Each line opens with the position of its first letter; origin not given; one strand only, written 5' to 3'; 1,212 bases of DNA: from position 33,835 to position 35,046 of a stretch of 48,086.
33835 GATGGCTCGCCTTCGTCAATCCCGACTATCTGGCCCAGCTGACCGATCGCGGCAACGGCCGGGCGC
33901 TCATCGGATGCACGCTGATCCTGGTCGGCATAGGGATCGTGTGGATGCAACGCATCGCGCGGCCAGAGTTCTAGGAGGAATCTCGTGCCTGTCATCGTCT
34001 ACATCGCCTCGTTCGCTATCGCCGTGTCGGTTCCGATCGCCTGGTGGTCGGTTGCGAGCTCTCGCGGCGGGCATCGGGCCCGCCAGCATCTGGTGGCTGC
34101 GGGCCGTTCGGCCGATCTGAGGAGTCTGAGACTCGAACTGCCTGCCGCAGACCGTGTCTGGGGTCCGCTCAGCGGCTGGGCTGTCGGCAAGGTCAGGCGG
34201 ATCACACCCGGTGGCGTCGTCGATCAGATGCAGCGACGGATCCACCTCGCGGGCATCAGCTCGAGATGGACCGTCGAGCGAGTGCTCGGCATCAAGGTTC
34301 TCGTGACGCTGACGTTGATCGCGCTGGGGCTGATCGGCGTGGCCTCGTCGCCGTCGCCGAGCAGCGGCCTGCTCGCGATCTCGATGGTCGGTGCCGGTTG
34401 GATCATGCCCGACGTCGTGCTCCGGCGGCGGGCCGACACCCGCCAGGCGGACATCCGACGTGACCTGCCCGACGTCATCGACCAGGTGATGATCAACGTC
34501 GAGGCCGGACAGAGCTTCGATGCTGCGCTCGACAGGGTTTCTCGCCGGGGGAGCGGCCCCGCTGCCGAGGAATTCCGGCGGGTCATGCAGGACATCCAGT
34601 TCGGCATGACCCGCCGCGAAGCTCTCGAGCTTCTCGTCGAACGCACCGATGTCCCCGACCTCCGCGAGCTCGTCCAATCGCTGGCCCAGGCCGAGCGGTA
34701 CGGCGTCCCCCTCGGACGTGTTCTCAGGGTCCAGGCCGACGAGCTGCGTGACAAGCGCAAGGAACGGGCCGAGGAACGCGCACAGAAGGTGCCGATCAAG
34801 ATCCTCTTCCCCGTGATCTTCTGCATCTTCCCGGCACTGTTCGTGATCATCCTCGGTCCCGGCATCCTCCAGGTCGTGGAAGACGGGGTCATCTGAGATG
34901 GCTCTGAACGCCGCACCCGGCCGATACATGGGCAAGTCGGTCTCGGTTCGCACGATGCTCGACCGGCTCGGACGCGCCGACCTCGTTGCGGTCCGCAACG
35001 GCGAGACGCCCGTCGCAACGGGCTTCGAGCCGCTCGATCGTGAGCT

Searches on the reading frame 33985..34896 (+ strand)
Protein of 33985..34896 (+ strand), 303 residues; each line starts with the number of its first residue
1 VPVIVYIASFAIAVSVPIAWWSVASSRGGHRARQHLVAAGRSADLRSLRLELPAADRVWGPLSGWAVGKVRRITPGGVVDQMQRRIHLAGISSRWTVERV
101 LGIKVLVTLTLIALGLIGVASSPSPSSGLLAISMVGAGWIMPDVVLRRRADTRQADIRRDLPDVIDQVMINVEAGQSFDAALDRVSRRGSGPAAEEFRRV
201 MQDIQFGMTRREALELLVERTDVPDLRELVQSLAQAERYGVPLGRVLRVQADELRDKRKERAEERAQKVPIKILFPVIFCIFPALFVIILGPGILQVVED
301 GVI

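Call 4: search_protein_families(library=pfam, proteins=[window:33985-34896:+], max_evalue=0.01)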
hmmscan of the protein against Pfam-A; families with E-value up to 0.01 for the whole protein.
window:33985-34896:+ (303 aa): 1 family
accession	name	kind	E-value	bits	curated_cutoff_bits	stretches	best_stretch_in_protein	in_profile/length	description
PF00482.28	T2SSF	-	3.8e-23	82.2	25.2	1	165-290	2-124/125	Type II secretion system (T2SS), protein F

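Call 5: search_protein_families(library=ncbifam, proteins=[window:33985-34896:+], max_evalue=0.001)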
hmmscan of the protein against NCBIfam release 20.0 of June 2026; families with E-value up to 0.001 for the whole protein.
window:33985-34896:+ (303 aa): 0 families

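Call 67: find_homologous_proteins(query=window:33985-34896:+, max_evalue=1e-10)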
Query window:33985-34896:+ (303 aa): 697 proteins with E <= 1e-10 among 8000 candidates; the best 120 are listed.
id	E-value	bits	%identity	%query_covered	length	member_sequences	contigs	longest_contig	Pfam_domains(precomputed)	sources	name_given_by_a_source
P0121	8.0e-188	640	100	100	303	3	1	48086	PF00482.29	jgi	-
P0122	1.1e-122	427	65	100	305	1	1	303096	PF00482.29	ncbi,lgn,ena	-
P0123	4.6e-109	382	58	100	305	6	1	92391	PF00482.29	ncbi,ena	-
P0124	5.2e-83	297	49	99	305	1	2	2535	PF00482.29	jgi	jgi:tight adherence protein C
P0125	5.1e-81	290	47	90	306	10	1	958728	PF00482.29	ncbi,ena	-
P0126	6.7e-80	286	48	99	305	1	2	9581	PF00482.29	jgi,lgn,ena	-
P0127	1.6e-79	285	46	99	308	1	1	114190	PF00482.29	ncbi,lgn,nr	ncbi:MAG: type II secretion system F family protein [Actinobacteria bacterium]|nr:type II secretion 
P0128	1.8e-79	285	49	99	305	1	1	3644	PF00482.29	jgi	jgi:tight adherence protein C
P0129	4.9e-79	283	46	99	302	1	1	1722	PF00482.29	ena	-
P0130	1.4e-78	282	48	99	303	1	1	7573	PF00482.29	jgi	jgi:tight adherence protein C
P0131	2.1e-78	281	45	95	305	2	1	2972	PF00482.29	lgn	-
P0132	5.4e-78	280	47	99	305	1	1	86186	PF00482.29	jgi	jgi:tight adherence protein C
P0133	5.7e-78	280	46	98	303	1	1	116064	PF00482.29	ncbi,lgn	-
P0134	6.2e-78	280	46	98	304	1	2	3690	PF00482.29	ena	-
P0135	9.6e-78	279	46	99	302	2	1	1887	PF00482.29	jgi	-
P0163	2.0e-73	265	44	98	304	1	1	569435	PF00482.29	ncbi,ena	-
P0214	4.9e-65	238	39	98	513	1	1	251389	PF19359.5,PF00482.29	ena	-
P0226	4.2e-63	231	42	97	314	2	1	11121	PF00482.29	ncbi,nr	ncbi:MAG: type II secretion system F family protein [Propionibacteriales bacterium]|nr:type II secre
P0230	6.2e-63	231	42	99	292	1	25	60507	PF00482.29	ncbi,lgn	-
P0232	6.7e-63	231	38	99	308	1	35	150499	PF00482.29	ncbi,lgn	-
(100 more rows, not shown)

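Call 68: find_encoding_contigs(protein=P0232, flank=8000, max_places=1)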
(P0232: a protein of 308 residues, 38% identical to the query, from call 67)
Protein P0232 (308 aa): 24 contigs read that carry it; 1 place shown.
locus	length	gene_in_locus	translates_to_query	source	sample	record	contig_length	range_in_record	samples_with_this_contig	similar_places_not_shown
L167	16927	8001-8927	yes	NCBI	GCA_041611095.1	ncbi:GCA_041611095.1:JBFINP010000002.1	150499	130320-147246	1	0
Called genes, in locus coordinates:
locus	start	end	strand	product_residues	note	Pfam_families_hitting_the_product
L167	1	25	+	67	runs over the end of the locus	PF04964:Flp_Fap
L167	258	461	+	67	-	PF04964:Flp_Fap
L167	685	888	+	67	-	PF04964:Flp_Fap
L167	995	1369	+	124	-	PF07811:TadE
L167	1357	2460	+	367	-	PF13400:Tad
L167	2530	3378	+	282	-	PF16976:RcpC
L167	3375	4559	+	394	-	PF01656:CbiA, PF10609:ParA (weak), PF13614:AAA_31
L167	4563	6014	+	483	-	PF00437:T2SSE, PF27713:UCP018868 (faint)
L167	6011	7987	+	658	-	PF05762:VWA_CoxE (weak), PF00092:VWA, PF13519:VWA_2, PF13768:VWA_3, PF00482:T2SSF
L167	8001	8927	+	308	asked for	PF00482:T2SSF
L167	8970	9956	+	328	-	PF13481:AAA_25, PF03796:DnaB_C, PF06745:ATPase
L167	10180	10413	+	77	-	-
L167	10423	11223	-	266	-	PF01381:HTH_3, PF12844:HTH_19 (weak), PF13560:HTH_31, PF17765:MLTR_LBD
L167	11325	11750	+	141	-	-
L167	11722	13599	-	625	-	PF00395:SLH (faint)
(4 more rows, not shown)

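Call 69: find_encoding_contigs(protein=P0230, flank=8000, max_places=1)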
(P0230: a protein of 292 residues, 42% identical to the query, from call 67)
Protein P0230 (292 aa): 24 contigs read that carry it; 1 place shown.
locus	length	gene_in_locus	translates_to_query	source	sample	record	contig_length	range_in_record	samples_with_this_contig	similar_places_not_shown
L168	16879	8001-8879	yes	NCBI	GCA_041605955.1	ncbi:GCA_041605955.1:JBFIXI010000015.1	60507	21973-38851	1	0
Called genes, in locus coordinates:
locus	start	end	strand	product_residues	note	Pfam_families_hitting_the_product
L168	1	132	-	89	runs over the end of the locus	PF05402:PqqD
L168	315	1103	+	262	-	PF00072:Response_reg, PF00196:GerE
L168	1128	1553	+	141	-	PF07811:TadE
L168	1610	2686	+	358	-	PF13400:Tad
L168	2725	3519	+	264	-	PF16976:RcpC (weak)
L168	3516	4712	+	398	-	PF01656:CbiA, PF09140:MipZ (faint), PF10609:ParA (weak), PF13614:AAA_31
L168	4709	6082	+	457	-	PF00437:T2SSE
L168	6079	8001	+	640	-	PF00092:VWA, PF13519:VWA_2, PF13768:VWA_3, PF00482:T2SSF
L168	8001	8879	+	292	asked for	PF00482:T2SSF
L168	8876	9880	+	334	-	PF03796:DnaB_C, PF06745:ATPase, PF13191:AAA_16 (weak), PF13481:AAA_25 (weak)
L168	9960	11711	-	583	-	PF00289:Biotin_carb_N, PF02786:CPSase_L_D2, PF02222:ATP-grasp (weak), PF07478:Dala_Dala_lig_C, PF02785:Biotin_carb_C, PF25917:BSH_RND (weak), PF00364:Biotin_lipoyl, PF25973:BSH_CzcB (faint)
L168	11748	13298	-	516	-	PF01039:Carboxyl_trans, PF03255:ACCA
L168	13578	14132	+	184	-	PF03099:BPL_LplA_LipB (weak), PF02237:BPL_C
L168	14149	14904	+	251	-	PF01738:DLH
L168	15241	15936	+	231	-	-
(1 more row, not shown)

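Call 70: find_encoding_contigs(protein=P0163, flank=8000, max_places=1)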
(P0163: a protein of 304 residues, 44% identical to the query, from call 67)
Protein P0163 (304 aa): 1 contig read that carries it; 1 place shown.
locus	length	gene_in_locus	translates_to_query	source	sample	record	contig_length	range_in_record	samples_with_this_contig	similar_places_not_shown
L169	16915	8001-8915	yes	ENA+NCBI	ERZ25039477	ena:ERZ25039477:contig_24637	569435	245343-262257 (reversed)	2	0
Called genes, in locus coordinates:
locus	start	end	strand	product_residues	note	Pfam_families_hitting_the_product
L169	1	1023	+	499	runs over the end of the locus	PF02518:HATPase_c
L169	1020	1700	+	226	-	PF00072:Response_reg, PF08281:Sigma70_r4_2 (weak), PF00196:GerE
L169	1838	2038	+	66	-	PF04964:Flp_Fap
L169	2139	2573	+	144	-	PF07811:TadE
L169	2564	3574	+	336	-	-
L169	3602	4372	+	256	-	PF16976:RcpC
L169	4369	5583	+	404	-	PF01656:CbiA, PF10609:ParA (weak), PF13614:AAA_31 (weak)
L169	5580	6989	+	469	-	PF00437:T2SSE, PF27713:UCP018868 (weak)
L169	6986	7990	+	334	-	PF00482:T2SSF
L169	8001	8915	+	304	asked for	PF00482:T2SSF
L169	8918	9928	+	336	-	PF03796:DnaB_C, PF06745:ATPase, PF13191:AAA_16 (weak), PF13481:AAA_25 (weak)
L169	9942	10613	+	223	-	PF04191:PEMT, PF04140:ICMT (weak)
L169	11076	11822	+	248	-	PF04909:Amidohydro_2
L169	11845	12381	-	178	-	PF24777:DUF7700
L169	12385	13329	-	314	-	PF00067:p450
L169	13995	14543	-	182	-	-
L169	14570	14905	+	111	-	PF00441:Acyl-CoA_dh_1, PF08028:Acyl-CoA_dh_2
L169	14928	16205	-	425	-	PF00676:E1_dh, PF02779:Transket_pyr, PF02780:Transketolase_C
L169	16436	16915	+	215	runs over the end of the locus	-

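Call 71: find_encoding_contigs(protein=P0226, flank=8000, max_places=1)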
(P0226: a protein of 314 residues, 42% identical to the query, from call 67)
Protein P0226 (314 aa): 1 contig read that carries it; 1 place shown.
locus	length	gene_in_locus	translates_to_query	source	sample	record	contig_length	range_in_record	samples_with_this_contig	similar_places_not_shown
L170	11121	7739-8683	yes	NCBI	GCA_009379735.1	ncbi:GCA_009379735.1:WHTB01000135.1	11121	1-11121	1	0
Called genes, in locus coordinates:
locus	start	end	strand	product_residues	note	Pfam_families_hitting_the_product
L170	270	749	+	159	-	PF07811:TadE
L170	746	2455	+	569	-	PF13400:Tad (faint)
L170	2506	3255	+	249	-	PF16976:RcpC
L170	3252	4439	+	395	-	PF01656:CbiA, PF10609:ParA, PF13614:AAA_31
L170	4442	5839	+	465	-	PF00437:T2SSE, PF27713:UCP018868 (faint)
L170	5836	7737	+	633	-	PF00092:VWA, PF13519:VWA_2, PF13768:VWA_3 (weak), PF00482:T2SSF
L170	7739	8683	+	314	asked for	PF00482:T2SSF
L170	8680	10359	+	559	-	PF07730:HisKA_3, PF02518:HATPase_c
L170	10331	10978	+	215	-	PF00072:Response_reg, PF00196:GerE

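Call 72: find_encoding_contigs(protein=P0214, flank=8000, max_places=1)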
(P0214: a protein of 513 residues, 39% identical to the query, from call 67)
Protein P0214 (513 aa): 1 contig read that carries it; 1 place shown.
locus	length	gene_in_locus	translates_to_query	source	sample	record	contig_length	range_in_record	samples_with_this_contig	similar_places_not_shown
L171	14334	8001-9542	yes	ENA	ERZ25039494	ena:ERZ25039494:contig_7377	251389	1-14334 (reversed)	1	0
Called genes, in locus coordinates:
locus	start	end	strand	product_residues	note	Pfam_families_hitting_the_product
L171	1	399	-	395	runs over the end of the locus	PF01656:CbiA, PF02374:ArsA_ATPase, PF13614:AAA_31 (weak), PF17886:ArsA_HSP20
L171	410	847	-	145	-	PF10604:Polyketide_cyc2, PF10698:DUF2505 (faint), PF03364:Polyketide_cyc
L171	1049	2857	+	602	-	PF00501:AMP-binding, PF23562:AMP-binding_C_3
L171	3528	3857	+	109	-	PF16976:RcpC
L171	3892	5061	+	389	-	PF01656:CbiA, PF02374:ArsA_ATPase (faint), PF06564:CBP_BcsQ, PF09140:MipZ, PF10609:ParA, PF13614:AAA_31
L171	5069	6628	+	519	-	PF00437:T2SSE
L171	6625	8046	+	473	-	PF00092:VWA, PF13519:VWA_2, PF13768:VWA_3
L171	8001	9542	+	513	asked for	PF00482:T2SSF, PF19359:DUF5936 (weak), PF00482:T2SSF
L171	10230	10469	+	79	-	-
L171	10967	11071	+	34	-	-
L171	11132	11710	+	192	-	PF00072:Response_reg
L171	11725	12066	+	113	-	PF01925:TauE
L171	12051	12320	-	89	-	-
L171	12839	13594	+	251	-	PF25954:Beta-barrel_RND_2, PF25990:Beta-barrel_YknX, PF26002:Beta-barrel_AprE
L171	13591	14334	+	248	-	?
